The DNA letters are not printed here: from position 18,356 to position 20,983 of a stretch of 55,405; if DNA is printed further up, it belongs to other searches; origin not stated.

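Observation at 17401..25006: Candidate novel module: sensor-PP2C, sensorless PP2C, OLD-like coiled-coil ATPase and exported C26 hydrolase in one tight operon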

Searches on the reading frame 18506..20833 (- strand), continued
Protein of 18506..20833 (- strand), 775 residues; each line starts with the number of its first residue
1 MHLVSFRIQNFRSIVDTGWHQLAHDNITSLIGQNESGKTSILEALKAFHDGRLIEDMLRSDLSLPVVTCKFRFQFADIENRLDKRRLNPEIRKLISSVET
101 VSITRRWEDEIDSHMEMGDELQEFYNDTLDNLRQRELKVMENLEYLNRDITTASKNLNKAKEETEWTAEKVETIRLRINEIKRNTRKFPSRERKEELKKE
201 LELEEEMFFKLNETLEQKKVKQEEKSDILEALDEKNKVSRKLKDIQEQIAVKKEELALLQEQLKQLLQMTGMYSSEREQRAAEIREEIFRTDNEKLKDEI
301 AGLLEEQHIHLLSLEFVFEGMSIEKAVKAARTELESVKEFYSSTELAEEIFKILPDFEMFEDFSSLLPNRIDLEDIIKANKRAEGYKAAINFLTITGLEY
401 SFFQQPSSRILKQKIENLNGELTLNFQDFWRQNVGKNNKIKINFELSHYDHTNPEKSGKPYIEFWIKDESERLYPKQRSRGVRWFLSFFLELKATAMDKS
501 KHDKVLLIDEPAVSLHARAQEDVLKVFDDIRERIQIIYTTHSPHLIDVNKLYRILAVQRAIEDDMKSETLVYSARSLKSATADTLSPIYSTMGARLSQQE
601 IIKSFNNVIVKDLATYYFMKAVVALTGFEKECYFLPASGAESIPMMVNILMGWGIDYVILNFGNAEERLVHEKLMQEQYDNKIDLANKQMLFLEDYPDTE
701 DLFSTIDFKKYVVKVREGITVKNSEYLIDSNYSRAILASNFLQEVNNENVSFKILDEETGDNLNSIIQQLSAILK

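Call 45: search_protein_families(library=pfam, proteins=[L009:1623-5687:-, L001:4884-6518:-], max_evalue=0.001)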
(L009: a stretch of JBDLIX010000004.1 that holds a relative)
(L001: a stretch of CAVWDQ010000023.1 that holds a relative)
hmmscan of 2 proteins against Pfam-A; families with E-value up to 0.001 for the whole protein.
L009:1623-5687:- (1354 aa): 4 families
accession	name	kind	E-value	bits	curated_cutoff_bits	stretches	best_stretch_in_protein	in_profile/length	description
PF01364.23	Peptidase_C25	-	6.5e-61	207.1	23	1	242-592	1-372/374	Peptidase family C25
PF03785.20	Peptidase_C25_C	-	1.2e-09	38.3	25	1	599-671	1-73/79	Peptidase family C25, C terminal ig-like domain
PF18962.6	Por_Secre_tail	-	3.5e-05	24.4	27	1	1280-1345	1-66/75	Secretion system C-terminal sorting domain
PF08126.16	Propeptide_C25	-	4.1e-05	23.2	22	1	67-200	42-171/205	Propeptide_C25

L001:4884-6518:- (544 aa): 3 families
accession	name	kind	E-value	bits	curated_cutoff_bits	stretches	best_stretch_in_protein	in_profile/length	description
PF10566.15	Glyco_hydro_97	-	3.1e-93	312.6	32.5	1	167-445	1-275/275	Glycoside hydrolase 97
PF14509.12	GH97_C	-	1.5e-27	96.1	25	1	447-543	1-96/97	Glycosyl-hydrolase 97 C-terminal, oligomerisation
PF14508.12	GH97_N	-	4.9e-27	95.4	25.3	1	22-162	108-229/229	Glycosyl-hydrolase 97 N-terminal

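Call 46: find_homologous_proteins(query=L059:10001-12325:+, max_evalue=0.00001)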
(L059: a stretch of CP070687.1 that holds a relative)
Query L059:10001-12325:+ (775 aa): 1659 proteins with E <= 0.00001 among 8000 candidates; the best 120 are listed.
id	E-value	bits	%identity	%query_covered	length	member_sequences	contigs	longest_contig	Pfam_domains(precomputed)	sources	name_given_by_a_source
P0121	0.0e+0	1701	100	100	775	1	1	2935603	PF13175.13,PF13476.13,PF02463.26,PF13304.13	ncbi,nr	ncbi:MAG: AAA family ATPase [Bacteroidales bacterium]|nr:MAG: AAA family ATPase [Bacteroidales bacte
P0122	0.0e+0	1293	75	100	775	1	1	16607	PF13175.13,PF13476.13,PF02463.26,PF13304.13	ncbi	-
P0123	0.0e+0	1293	75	100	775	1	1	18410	PF13175.13,PF13476.13,PF13304.13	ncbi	-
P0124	0.0e+0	1290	74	100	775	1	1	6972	PF13175.13,PF02463.26,PF13304.13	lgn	-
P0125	0.0e+0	1288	74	100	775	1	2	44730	PF13175.13,PF13476.13,PF02463.26,PF13304.13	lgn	-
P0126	0.0e+0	1278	74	100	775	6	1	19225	PF13175.13,PF13476.13,PF02463.26,PF13304.13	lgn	-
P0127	0.0e+0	1257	73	100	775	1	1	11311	PF13175.13,PF13476.13,PF02463.26,PF13304.13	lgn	-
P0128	0.0e+0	1250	72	100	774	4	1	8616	PF13175.13,PF02463.26,PF13304.13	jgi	-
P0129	0.0e+0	1080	63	100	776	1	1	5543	PF13175.13,PF13304.13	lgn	-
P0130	0.0e+0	1079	62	100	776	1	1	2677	PF13175.13,PF13304.13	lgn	-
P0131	0.0e+0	1076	63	100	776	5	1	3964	PF13175.13,PF13304.13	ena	-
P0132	0.0e+0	1061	61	100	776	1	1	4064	PF13175.13,PF13304.13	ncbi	-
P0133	0.0e+0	1059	61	100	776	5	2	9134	PF13175.13,PF13476.13,PF02463.26,PF13304.13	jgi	-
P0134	0.0e+0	1059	62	100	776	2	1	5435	PF13175.13,PF13304.13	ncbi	-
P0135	0.0e+0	1058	61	100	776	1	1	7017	PF13175.13,PF13476.13,PF13304.13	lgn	-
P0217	2.1e-235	802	50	100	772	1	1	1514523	PF13175.13,PF02463.26,PF13304.13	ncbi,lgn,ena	-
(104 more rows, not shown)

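Call 50: find_encoding_contigs(protein=P0217, flank=10000, max_places=2)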
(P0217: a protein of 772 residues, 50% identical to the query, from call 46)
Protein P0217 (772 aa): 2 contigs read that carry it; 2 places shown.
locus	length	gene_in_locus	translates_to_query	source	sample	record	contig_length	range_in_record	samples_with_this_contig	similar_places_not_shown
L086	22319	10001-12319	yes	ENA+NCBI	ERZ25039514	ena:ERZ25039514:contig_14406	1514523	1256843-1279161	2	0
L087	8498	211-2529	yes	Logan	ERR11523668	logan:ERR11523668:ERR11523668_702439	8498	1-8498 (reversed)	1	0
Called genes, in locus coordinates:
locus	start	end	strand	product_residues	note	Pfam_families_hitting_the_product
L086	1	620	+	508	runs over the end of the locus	PF00682:HMGL-like, PF22617:HCS_D2, PF08502:LeuA_dimer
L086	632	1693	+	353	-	PF00180:Iso_dh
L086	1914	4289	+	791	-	PF13620:CarboxypepD_reg, PF13715:CarbopepD_reg_2, PF07715:Plug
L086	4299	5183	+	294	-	PF14054:DUF4249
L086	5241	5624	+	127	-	PF03625:DUF302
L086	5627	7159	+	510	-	PF00479:G6PD_N, PF02781:G6PD_C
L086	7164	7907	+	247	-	PF01182:Glucosamine_iso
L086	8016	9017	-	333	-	-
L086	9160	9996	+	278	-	PF07228:SpoIIE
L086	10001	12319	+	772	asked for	PF02463:SMC_N, PF13175:AAA_15, PF13304:AAA_21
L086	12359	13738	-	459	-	PF00929:RNase_T, PF01541:GIY-YIG, PF27096:UvrC_M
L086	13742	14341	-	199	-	-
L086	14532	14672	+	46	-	-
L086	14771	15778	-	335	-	PF00532:Peripla_BP_1, PF13407:Peripla_BP_4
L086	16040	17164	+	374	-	-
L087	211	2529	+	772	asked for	PF02463:SMC_N, PF13175:AAA_15, PF13304:AAA_21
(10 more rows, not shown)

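Call 51: find_encoding_contigs(protein=P0121, flank=10000, max_places=2)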
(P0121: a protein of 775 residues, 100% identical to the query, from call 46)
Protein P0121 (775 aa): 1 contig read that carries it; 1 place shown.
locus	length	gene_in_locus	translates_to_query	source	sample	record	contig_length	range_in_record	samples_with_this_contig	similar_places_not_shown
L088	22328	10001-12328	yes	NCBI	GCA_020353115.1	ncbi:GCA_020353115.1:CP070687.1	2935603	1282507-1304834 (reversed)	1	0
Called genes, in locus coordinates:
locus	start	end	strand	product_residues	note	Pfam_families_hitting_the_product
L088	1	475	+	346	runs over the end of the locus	PF13534:Fer4_17 (faint), PF00037:Fer4 (faint), PF12797:Fer4_2 (faint), PF13183:Fer4_8 (faint), PF13237:Fer4_10 (faint), PF17179:Fer4_22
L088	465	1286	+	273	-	PF00175:NAD_binding_1, PF10418:DHODB_Fe-S_bind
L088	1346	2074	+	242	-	PF13183:Fer4_8 (faint), PF13534:Fer4_17 (faint), PF13237:Fer4_10 (weak), PF12838:Fer4_7, PF13187:Fer4_9, PF14697:Fer4_21 (weak)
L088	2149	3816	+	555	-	PF00890:FAD_binding_2, PF01266:DAO (faint), PF03486:HI0933_like (faint), PF07992:Pyr_redox_2 (faint)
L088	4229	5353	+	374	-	PF00144:Beta-lactamase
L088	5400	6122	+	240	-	PF02586:SRAP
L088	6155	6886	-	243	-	-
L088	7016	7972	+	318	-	PF03547:Mem_trans, PF01758:SBF (weak)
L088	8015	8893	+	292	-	PF00294:PfkB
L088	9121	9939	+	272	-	PF07228:SpoIIE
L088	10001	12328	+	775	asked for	PF02463:SMC_N (faint), PF13175:AAA_15, PF13476:AAA_23, PF13304:AAA_21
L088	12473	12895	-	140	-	PF00085:Thioredoxin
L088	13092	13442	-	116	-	PF00436:SSB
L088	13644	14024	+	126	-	-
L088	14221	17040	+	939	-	PF00675:Peptidase_M16, PF05193:Peptidase_M16_C, PF00675:Peptidase_M16, PF05193:Peptidase_M16_C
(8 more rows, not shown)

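Call 55: search_protein_representatives(protein=window:18506-20833:-)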
Query: 775 residues. Proteins with E-value up to 0.001 (for the whole library): 4134; up to 1e-10: 2055; up to 1e-30: 441. The best 150 are listed.
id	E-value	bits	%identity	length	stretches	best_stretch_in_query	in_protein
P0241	1.4e-291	985.7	59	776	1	4-775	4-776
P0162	1.1e-202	691.9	45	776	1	1-771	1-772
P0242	2.9e-199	680.5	45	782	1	1-764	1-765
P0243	1.3e-189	648.6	46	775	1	1-774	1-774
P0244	3.1e-186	637.5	43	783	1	1-767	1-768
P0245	5.0e-184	630.2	47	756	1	1-769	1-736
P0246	9.7e-184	629.2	43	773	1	3-774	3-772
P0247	2.9e-183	627.7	43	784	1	1-775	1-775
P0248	1.7e-179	615.2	43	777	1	1-773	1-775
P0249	2.0e-174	598.4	42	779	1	3-775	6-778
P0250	1.7e-172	592.1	43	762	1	1-770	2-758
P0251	6.4e-164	563.7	43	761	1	1-770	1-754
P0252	6.9e-159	547.1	40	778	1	1-770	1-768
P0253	3.8e-156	538.0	39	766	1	1-774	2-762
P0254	1.7e-154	532.6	48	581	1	201-770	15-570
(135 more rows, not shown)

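Call 59: predict_structure(alignment_id=A2)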
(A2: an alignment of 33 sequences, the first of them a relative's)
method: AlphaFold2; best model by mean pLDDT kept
length: 775 residues; sequences in the alignment: 33
mean_pLDDT: 84.0   pTM: 0.71
mean pLDDT of the five models: 84.0, 82.7, 82.6, 80.0, 78.8
residues with pLDDT >= 90: 244; 70-90: 441; 50-70: 78; < 50: 12
segments of 3 or more residues with pLDDT < 50: 448-450, 596-598
pLDDT, mean of each block of 10 residues (from residue 1): 95 93 94 89 95 84 91 89 87 89 87 85 88 88 88 90 89 87 77 80 87 90 89 84 91 90 81 80 86 89 89 88 89 86 92 90 63 79 80 78 70 71 64 57 55 54 72 67 79 81 86 70 86 92 83 91 83 83 79 55 83 92 89 86 86 86 93 88 86 93 94 85 91 91 92 93 94 90
secondary structure, 60 per line:
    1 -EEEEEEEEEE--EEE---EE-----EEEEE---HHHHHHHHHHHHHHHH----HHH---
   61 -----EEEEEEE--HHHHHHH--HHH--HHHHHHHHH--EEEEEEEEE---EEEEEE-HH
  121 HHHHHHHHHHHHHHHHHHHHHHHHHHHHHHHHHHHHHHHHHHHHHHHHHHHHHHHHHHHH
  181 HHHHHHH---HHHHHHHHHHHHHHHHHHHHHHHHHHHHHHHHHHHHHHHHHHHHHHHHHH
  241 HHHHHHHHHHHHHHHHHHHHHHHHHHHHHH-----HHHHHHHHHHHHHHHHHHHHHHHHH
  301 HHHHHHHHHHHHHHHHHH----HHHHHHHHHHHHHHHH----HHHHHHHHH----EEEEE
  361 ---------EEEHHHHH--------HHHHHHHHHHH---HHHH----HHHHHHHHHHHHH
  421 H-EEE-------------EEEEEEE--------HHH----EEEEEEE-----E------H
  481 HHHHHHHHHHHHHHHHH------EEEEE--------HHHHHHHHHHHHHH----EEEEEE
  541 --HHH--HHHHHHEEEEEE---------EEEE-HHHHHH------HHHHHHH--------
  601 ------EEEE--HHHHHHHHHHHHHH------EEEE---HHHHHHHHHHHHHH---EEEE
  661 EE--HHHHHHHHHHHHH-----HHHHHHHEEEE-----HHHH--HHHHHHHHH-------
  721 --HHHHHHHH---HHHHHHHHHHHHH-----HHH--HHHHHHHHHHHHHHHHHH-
elements in order (helices of 4 or more, strands of 3 or more residues): E2-11 E14-16 E27-31 H35-50 E66-72 H75-81 H89-97 E100-108 E112-117 H119-187 H191-270 H276-318 H323-338 H343-351 E356-360 E370-372 H373-377 H386-396 H400-403 H408-421 E423-425 E439-445 E461-467 H480-497 E504-508 H517-530 E535-540 H548-553 E554-559 E569-572 H574-579 H586-592 E607-610 H613-626 E633-636 H640-653 E657-662 H665-677 H683-689 E690-693 H699-702 H705-713 H723-730 H734-746 H757-774

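Call 61: find_related_loci(query=A3, collection=metagenome_contigs, flank=6000)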
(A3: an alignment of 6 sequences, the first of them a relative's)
Query A3 (783 aa) in metagenome_contigs; peptide patterns used: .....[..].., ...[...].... (x = any residue, [..] = any of these).
593 stretches matched a pattern; 405 encode a relative of the query (tblastn E <= 1e-3); the best 80 are kept; 80 distinct loci.
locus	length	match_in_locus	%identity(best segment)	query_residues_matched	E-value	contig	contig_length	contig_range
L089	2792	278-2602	41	1-778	0e+0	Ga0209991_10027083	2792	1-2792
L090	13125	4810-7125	41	1-779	0e+0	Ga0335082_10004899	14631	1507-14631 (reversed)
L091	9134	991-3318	38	1-779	5e-179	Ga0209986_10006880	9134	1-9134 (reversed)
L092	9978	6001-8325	38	1-779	3e-172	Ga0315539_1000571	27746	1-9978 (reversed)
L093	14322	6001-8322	37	1-778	7e-172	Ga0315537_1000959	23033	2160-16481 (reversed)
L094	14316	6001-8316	39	1-778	3e-171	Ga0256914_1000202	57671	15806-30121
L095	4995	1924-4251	36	1-778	5e-172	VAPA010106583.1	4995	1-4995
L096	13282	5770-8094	36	1-778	6e-168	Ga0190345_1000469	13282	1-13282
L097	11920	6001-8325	36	1-778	6e-168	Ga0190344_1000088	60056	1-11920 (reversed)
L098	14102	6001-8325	36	1-778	4e-167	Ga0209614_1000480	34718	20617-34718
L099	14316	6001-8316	38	1-779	4e-166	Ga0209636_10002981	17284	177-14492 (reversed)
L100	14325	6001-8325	37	1-778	5e-165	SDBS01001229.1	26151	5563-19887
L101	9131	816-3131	38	1-779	1e-164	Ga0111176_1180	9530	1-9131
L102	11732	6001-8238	39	1-746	6e-163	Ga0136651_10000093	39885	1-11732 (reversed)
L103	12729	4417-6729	36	1-778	7e-163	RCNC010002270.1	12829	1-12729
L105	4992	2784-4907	49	1-778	2e-164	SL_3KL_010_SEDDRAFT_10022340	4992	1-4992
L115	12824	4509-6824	36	1-779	2e-158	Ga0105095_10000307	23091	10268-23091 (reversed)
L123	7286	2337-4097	54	1-778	5e-155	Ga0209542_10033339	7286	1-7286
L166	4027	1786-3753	52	1-776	2e-151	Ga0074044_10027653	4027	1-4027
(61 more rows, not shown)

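Call 64: search_protein_families(library=pfam, proteins=[L105:1-2763:+, L123:190-2337:+, L123:4104-6797:+, L090:2865-4241:-, L090:7341-8423:-, L090:1378-2988:-, L115:3532-4338:-, L166:153-1091:-], max_evalue=0.001)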
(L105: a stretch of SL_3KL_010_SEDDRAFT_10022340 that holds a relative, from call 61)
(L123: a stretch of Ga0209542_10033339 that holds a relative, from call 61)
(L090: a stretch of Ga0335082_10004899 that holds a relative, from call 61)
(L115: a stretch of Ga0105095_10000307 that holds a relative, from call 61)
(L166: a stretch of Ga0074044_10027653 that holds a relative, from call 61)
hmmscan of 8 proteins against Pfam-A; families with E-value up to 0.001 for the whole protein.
L105:1-2763:+ (921 aa): 2 families
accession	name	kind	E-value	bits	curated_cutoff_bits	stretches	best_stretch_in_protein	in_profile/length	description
PF00271.37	Helicase_C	-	6.3e-25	88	23.5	1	246-365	2-110/110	Helicase conserved C-terminal domain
PF13020.12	NOV_C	-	6.9e-24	84.2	22.1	1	791-877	2-88/91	Protein NO VEIN, C-terminal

L123:190-2337:+ (716 aa): 1 family
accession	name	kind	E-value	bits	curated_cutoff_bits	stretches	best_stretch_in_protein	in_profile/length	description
PF01555.25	N6_N4_Mtase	-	3.8e-47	161.5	26.7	1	135-384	2-214/221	DNA methylase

L123:4104-6797:+ (898 aa): 1 family
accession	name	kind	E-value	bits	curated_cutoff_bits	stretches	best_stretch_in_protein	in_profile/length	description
PF04851.21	ResIII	-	6.2e-17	62.4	22.5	1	96-337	8-163/164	Type III restriction enzyme, res subunit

L090:2865-4241:- (459 aa): 2 families
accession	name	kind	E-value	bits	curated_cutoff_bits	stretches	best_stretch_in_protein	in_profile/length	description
PF05193.26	Peptidase_M16_C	-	2.6e-34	119.1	23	1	200-375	3-180/181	Peptidase M16 inactive domain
PF00675.25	Peptidase_M16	-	2.6e-18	66.8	22.3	1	42-165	2-123/149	Insulinase (Peptidase family M16)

L090:7341-8423:- (361 aa): 13 families
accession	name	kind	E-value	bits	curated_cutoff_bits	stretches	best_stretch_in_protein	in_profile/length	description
PF00037.32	Fer4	-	5.7e-13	48.5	21.1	2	299-320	2-23/24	4Fe-4S binding domain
PF12838.12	Fer4_7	-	1e-10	42.3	27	1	264-319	1-52/52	4Fe-4S dicluster domain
PF13183.11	Fer4_8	-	1.6e-09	38.6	27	1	259-277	48-66/68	4Fe-4S dicluster domain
PF13484.11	Fer4_16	-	1.5e-08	35.7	30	0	264-283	1-20/66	4Fe-4S double cluster binding domain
PF12837.12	Fer4_6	-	1.6e-08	34.5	25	1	298-320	2-24/24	4Fe-4S binding domain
PF13187.11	Fer4_9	-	9.7e-08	32.4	27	1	264-320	1-52/52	4Fe-4S dicluster domain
PF13237.11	Fer4_10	-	2.1e-07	31.2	25.5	1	263-316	7-53/53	4Fe-4S dicluster domain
PF14697.11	Fer4_21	-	3.1e-07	30.9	35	0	263-280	39-57/59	4Fe-4S dicluster domain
PF12797.12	Fer4_2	-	1.1e-06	28.6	24.5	0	263-277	8-22/22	4Fe-4S binding domain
PF13534.11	Fer4_17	-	4.3e-05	24.4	22.2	0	264-318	1-59/61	4Fe-4S dicluster domain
PF12800.12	Fer4_4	-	0.00012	22.6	24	0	263-277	2-16/17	4Fe-4S binding domain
PF17179.9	Fer4_22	-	0.00051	21.3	27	0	257-277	73-93/95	4Fe-4S dicluster domain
PF25160.1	LdpA_Fe-S-bd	-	0.00071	19.8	27.6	0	271-322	9-45/49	LdpA Fe-S cluster-binding domain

L090:1378-2988:- (537 aa): 2 families
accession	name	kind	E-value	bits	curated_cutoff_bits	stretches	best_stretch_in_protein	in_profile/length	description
PF05193.26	Peptidase_M16_C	-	2.4e-39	135.5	23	1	261-437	1-180/181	Peptidase M16 inactive domain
PF00675.25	Peptidase_M16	-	6.1e-12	46.1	22.3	1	107-232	1-126/149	Insulinase (Peptidase family M16)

L115:3532-4338:- (269 aa): 0 families

L166:153-1091:- (313 aa): 10 families
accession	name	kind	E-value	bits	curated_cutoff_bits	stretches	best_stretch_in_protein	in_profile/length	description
PF13484.11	Fer4_16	-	1.5e-07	32.5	30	1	203-287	2-65/66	4Fe-4S double cluster binding domain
PF12838.12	Fer4_7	-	5.9e-07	30.3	27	1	203-217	38-52/52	4Fe-4S dicluster domain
PF13237.11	Fer4_10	-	8.1e-07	29.3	25.5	1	197-218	3-26/53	4Fe-4S dicluster domain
PF12837.12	Fer4_6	-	2.3e-06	27.7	25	1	201-218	7-24/24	4Fe-4S binding domain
PF13183.11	Fer4_8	-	7.7e-06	26.8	27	0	196-216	47-67/68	4Fe-4S dicluster domain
PF13187.11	Fer4_9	-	7.7e-06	26.3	27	0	199-217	33-51/52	4Fe-4S dicluster domain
PF00037.32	Fer4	-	1.2e-05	25.3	21.1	1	202-219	7-24/24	4Fe-4S binding domain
PF12798.12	Fer4_3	-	0.00014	22.8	27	0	203-217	1-15/15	4Fe-4S binding domain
PF12797.12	Fer4_2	-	0.00023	21.4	24.5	0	198-215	5-22/22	4Fe-4S binding domain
PF12800.12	Fer4_4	-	0.00038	21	24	0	202-216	3-17/17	4Fe-4S binding domain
